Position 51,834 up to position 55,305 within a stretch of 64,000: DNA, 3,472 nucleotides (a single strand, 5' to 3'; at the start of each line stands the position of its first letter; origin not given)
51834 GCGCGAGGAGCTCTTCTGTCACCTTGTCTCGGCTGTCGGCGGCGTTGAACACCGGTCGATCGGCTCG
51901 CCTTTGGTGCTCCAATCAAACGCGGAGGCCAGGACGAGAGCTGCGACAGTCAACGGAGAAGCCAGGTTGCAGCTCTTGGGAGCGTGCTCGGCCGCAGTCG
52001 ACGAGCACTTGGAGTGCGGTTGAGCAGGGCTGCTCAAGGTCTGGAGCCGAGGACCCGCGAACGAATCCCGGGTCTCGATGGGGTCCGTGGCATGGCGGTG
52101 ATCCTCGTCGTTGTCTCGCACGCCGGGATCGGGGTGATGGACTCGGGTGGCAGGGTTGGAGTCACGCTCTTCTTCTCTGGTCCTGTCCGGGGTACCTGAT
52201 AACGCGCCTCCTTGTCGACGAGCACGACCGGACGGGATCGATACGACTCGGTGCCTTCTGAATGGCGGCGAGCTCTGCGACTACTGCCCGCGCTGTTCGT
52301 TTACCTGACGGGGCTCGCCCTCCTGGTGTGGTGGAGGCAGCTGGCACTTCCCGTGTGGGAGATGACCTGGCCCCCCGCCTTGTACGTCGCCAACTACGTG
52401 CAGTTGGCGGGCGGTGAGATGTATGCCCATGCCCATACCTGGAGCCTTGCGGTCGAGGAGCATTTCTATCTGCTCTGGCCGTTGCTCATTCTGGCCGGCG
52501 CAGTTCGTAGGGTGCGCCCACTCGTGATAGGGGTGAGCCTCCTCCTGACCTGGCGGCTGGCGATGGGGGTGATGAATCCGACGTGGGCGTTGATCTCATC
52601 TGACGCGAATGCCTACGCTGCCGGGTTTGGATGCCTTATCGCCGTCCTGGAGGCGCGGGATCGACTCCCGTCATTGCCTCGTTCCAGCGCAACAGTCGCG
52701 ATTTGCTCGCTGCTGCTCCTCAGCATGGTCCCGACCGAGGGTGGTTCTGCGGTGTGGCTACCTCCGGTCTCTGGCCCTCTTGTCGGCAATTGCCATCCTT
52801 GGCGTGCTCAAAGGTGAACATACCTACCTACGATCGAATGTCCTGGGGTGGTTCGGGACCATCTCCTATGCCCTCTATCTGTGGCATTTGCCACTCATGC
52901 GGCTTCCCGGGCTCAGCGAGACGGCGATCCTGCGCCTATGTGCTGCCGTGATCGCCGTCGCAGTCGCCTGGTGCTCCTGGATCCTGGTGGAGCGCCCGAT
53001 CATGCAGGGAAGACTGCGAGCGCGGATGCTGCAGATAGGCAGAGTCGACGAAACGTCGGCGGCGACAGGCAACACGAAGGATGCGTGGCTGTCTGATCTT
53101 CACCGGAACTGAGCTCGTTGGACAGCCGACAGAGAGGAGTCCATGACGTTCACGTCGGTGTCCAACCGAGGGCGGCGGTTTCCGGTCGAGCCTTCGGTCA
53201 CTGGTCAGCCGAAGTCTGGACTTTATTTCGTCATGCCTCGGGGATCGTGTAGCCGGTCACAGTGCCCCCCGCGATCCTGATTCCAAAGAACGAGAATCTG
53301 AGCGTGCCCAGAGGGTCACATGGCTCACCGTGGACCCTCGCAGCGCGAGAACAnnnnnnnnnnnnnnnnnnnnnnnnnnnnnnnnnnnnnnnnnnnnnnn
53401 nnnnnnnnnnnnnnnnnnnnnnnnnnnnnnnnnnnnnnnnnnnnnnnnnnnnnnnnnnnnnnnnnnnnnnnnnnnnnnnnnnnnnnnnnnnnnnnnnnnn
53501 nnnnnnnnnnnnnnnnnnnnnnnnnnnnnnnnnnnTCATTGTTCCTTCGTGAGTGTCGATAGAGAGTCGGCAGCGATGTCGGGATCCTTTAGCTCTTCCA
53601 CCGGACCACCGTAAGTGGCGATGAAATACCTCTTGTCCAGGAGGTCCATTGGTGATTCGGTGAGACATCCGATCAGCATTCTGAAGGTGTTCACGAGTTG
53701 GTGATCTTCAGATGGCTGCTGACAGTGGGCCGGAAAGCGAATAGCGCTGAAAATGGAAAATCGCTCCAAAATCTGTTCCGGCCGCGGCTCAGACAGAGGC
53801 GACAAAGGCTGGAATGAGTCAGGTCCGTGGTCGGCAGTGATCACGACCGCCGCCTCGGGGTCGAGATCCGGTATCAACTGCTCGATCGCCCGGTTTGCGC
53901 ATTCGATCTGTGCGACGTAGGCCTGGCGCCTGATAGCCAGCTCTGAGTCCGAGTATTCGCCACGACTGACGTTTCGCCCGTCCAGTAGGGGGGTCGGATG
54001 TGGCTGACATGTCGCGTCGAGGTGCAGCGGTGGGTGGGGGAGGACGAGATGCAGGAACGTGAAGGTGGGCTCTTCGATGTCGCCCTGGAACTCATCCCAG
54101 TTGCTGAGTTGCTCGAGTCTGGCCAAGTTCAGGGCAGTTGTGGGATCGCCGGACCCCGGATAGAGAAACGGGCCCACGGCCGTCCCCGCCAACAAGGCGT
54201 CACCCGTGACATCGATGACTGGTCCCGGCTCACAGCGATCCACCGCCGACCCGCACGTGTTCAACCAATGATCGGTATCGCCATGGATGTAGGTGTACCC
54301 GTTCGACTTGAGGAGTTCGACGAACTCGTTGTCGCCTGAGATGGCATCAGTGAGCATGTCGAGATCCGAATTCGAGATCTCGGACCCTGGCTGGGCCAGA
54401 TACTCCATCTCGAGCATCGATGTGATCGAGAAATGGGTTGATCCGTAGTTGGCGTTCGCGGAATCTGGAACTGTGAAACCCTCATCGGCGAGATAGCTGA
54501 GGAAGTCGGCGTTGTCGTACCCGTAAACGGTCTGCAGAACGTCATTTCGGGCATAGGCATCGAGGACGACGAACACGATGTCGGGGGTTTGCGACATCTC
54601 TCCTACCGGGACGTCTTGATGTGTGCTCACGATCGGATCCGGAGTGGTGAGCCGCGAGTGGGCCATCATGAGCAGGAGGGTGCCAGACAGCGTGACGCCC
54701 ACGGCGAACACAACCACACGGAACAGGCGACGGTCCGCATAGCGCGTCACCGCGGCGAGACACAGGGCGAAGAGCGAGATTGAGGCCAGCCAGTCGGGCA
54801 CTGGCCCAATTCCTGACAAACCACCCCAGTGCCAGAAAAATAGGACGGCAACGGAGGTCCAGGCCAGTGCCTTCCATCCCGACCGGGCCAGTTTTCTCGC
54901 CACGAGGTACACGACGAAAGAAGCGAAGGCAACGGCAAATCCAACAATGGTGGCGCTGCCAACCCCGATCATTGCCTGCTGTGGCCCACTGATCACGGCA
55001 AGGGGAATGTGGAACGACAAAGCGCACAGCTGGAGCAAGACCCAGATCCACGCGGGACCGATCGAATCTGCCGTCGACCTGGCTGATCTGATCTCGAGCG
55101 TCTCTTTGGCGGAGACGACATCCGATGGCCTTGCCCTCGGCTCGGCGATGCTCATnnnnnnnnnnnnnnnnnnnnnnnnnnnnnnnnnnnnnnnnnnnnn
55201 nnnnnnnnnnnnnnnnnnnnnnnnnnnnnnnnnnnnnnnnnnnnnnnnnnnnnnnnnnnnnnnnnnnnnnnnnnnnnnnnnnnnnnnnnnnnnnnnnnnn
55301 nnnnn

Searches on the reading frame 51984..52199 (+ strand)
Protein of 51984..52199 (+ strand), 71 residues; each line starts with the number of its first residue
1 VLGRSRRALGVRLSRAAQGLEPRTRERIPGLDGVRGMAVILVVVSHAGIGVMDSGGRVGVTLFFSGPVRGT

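Call 56: search_protein_families(library=pfam, proteins=[window:51984-52199:+], max_evalue=0.001)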
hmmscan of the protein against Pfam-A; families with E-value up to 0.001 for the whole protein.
window:51984-52199:+ (71 aa): 1 family
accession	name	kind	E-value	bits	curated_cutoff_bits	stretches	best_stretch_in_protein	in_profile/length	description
PF01757.29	Acyl_transf_3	-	0.00051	19.6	31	1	29-64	2-52/326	Acyltransferase domain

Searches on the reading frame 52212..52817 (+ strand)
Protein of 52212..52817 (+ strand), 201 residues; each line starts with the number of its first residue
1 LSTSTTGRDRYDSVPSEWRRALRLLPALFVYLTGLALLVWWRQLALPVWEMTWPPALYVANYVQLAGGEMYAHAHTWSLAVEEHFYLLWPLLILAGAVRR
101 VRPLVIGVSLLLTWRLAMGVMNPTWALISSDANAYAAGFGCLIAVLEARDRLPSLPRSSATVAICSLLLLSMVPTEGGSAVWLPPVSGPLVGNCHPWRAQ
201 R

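Call 56: search_protein_families(library=pfam, proteins=[window:52212-52817:+], max_evalue=0.001)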
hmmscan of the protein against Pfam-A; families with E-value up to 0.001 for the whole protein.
window:52212-52817:+ (201 aa): 1 family
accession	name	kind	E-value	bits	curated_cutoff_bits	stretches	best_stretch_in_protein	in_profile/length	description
PF01757.29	Acyl_transf_3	-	5e-06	26.2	31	1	18-172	73-226/326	Acyltransferase domain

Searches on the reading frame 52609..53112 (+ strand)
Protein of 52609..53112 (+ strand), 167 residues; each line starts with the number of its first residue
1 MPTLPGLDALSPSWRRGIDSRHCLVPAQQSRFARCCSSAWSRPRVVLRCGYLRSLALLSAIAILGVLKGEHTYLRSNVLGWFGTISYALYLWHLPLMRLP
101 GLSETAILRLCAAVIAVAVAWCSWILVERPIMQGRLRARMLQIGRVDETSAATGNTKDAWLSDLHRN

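Call 56: search_protein_families(library=pfam, proteins=[window:52609-53112:+], max_evalue=0.001)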
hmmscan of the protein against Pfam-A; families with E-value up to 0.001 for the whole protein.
window:52609-53112:+ (167 aa): 1 family
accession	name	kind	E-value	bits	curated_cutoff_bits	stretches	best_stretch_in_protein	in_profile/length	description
PF01757.29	Acyl_transf_3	-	0.00055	19.5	31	1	55-122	247-320/326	Acyltransferase domain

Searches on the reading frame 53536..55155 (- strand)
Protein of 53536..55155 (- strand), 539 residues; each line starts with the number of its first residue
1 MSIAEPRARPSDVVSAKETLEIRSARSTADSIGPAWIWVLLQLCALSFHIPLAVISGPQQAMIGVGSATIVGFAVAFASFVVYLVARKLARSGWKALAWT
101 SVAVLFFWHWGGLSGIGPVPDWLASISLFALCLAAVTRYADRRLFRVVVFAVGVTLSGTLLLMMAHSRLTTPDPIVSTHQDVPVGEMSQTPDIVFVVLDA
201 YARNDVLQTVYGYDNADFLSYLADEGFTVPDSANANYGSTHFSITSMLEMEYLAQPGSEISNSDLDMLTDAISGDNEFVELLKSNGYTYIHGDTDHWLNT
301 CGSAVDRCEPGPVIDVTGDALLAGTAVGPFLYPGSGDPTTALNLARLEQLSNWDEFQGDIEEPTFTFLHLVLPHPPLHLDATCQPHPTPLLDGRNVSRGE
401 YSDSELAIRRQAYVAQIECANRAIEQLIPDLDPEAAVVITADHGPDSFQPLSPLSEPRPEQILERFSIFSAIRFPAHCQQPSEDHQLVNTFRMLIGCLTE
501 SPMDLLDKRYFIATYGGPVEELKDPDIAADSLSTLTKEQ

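Call 50: search_solved_structures(query=window:53536-55155:-, max_evalue=1, show_alignments=1)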
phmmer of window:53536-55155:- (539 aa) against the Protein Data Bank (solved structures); distinct sequences matched with E-value up to 1: 0.

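Call 51: search_protein_families(library=ncbifam, proteins=[window:53536-55155:-], max_evalue=0.001)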
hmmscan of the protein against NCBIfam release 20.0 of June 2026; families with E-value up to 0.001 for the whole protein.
window:53536-55155:- (539 aa): 0 families

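Call 53: find_homologous_proteins(query=window:53536-55155:-, max_evalue=0.00001)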
Query window:53536-55155:- (539 aa): 34 proteins with E <= 0.00001 among 8000 candidates.
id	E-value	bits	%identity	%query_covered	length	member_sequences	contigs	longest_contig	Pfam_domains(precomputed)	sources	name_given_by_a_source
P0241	0.0e+0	1521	100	100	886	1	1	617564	PF00884.29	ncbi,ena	-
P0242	5.3e-230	783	68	93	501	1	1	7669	PF00884.29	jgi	jgi:hypothetical protein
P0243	2.0e-191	655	56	94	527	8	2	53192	PF00884.29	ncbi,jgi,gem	-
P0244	1.4e-177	610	55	92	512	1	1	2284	PF00884.29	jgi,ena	-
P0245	2.8e-167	576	54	88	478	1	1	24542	PF00884.29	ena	-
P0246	1.6e-158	547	52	91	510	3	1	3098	PF00884.29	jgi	-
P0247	1.4e-157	544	51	92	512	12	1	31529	PF00884.29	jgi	-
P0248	2.6e-148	513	46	98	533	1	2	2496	PF00884.29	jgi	jgi:hypothetical protein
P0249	1.1e-147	511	56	71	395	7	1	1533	PF00884.29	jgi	jgi:hypothetical protein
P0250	2.1e-144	500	45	90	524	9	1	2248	PF00884.29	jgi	jgi:hypothetical protein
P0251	8.3e-136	472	43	91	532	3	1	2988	PF00884.29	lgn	-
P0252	1.5e-129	451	42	96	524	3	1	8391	PF00884.29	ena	-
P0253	3.5e-129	450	41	94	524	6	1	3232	PF00884.29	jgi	-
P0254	2.0e-128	447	43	97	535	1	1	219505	PF00884.29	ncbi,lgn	-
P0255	1.8e-127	444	42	92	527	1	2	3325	PF00884.29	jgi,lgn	jgi:hypothetical protein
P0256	3.7e-127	443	46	91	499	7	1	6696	PF00884.29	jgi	-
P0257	9.4e-126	439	43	93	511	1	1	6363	PF00884.29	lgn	-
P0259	6.3e-108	380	39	88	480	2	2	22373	PF00884.29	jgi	jgi:hypothetical protein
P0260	7.5e-35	139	29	73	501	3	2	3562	PF00884.29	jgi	-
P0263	6.3e-28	116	30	63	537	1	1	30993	PF00884.29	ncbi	ncbi:MAG: sulfatase-like hydrolase/transferase [Anaerolineae bacterium]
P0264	3.5e-26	110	28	64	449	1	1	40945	PF00884.29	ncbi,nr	ncbi:MAG: sulfatase-like hydrolase/transferase [Anaerolineales bacterium]|nr:sulfatase-like hydrolas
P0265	3.2e-25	107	30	62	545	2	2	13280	PF00884.29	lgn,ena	-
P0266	4.2e-24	103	29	57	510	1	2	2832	PF00884.29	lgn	-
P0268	4.6e-23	100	29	63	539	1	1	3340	PF00884.29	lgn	-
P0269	1.2e-22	98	28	66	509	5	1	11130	PF00884.29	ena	-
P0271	2.5e-21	94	27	63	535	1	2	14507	PF00884.29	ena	-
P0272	7.2e-20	89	27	61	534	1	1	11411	PF00884.29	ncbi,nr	ncbi:MAG: hypothetical protein GY854_09725 [Deltaproteobacteria bacterium]|nr:hypothetical protein [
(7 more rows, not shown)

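Call 72: predict_structure(alignment_id=A2)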
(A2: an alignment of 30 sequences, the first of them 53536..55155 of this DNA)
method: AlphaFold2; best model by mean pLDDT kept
length: 539 residues; sequences in the alignment: 30
mean_pLDDT: 90.0   pTM: 0.87
mean pLDDT of the five models: 90.0, 88.2, 87.6, 87.4, 86.2
residues with pLDDT >= 90: 401; 70-90: 90; 50-70: 38; < 50: 10
segments of 3 or more residues with pLDDT < 50: 1-8
pLDDT, mean of each block of 10 residues (from residue 1): 46 63 62 87 95 86 88 97 97 94 94 79 91 94 85 88 91 81 83 98 97 98 98 95 95 92 91 93 96 77 92 90 91 93 95 94 96 96 96 92 96 98 98 97 96 90 97 97 96 96 94 90 85 56
secondary structure, 60 per line:
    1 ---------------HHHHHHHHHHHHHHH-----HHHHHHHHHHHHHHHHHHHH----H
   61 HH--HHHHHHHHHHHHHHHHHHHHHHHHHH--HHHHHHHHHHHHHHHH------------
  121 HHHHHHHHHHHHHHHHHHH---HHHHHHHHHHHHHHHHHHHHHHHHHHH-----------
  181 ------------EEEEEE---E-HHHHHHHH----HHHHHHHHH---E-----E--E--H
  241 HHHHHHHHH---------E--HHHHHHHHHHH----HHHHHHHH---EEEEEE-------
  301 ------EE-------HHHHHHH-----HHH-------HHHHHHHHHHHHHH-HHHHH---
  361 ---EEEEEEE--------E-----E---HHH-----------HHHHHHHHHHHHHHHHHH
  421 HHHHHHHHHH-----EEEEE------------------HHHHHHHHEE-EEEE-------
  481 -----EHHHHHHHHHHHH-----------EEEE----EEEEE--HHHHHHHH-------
elements in order: H16-30 H36-55 H65-90 H93-108 H121-139 H143-169 E193-198 H204-211 H216-224 H240-249 H262-272 H277-284 E288-293 H316-322 H338-351 H353-357 E364-370 H403-430 E436-440 H459-466 E470-473 H487-498 E510-513 E518-522 H525-532

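Call 77: fold_search(model_id=the predicted structure, library=pdb)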
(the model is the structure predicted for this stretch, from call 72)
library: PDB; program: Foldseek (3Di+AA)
matches with E <= 10: 573; with E <= 0.001: 201
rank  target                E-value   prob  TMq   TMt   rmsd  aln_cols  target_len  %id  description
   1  6xlp_A                9.6e-09  1.00  0.38  0.36  19.8       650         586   11  Structure of the essential inner membrane lipopolysaccharide-PbgA complex (released 2020-08-26)
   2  5fgn                  1.0e-08  1.00  0.35  0.35  14.1       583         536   14  Integral membrane protein lipooligosaccharide phosphoethanolamine transferase A (EptA) from Neisseria meningitidis (released 2017-02-15)
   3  6v8q_A                1.1e-08  1.00  0.37  0.35  19.3       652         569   11  Structure of an inner membrane protein required for PhoPQ regulated increases in outer membrane cardiolipin (released 2020-03-18)
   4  9nww_B                4.0e-08  1.00  0.39  0.39  15.5       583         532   12  Single-particle cryo-EM structure of the first variant of mobilized colistin resistance (MCR-1) in its ligand-bound st (released 2025-12-17)
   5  6a82_B                6.8e-08  1.00  0.36  0.51   8.7       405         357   12  Crystal structure of the C-terminal periplasmic domain of EcEptC from Escherichia coli (released 2018-12-26)
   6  6a82_A                1.0e-07  1.00  0.35  0.50   9.4       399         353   11  Crystal structure of the C-terminal periplasmic domain of EcEptC from Escherichia coli (released 2018-12-26)
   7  6pt6_A                1.5e-07  1.00  0.34  0.39   9.5       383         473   16  Crystal structure of PsS1_NC C84S in complex with i-neocarratetraose (released 2019-09-25)
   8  6b0j_B                2.2e-07  1.00  0.35  0.41   9.3       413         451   14  Crystal structure of Ps i-CgsB in complex with k-i-k-neocarrahexaose (released 2018-03-14)
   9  6b0j_A                2.3e-07  1.00  0.35  0.41   9.3       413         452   14  Crystal structure of Ps i-CgsB in complex with k-i-k-neocarrahexaose (released 2018-03-14)
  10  6s21_A                2.6e-07  1.00  0.35  0.39   9.3       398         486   15  Metabolism of multiple glycosaminoglycans by bacteroides thetaiotaomicron is orchestrated by a versatile core genetic  (released 2020-02-05)
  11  6ptk_A                3.1e-07  1.00  0.34  0.38   8.8       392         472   16  Crystal structure of the sulfatase PsS1_NC C84A with bound sulfate ion (released 2019-09-25)
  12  5gov_B                3.3e-07  1.00  0.36  0.55   7.4       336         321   14  Crystal Structure of MCR-1, a phosphoethanolamine transferase, extracellular domain (released 2016-12-21)
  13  6ptk_D                3.4e-07  1.00  0.37  0.41   8.6       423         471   15  Crystal structure of the sulfatase PsS1_NC C84A with bound sulfate ion (released 2019-09-25)
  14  4uph_A                4.2e-07  1.00  0.39  0.42   7.3       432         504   11  Crystal Structure of Phosphonate Monoester Hydrolase of Agrobacterium radiobacter (released 2015-07-01)
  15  6j66_B                4.9e-07  1.00  0.37  0.41   7.6       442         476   13  Chondroitin sulfate/dermatan sulfate endolytic 4-O-sulfatase (released 2019-07-10)
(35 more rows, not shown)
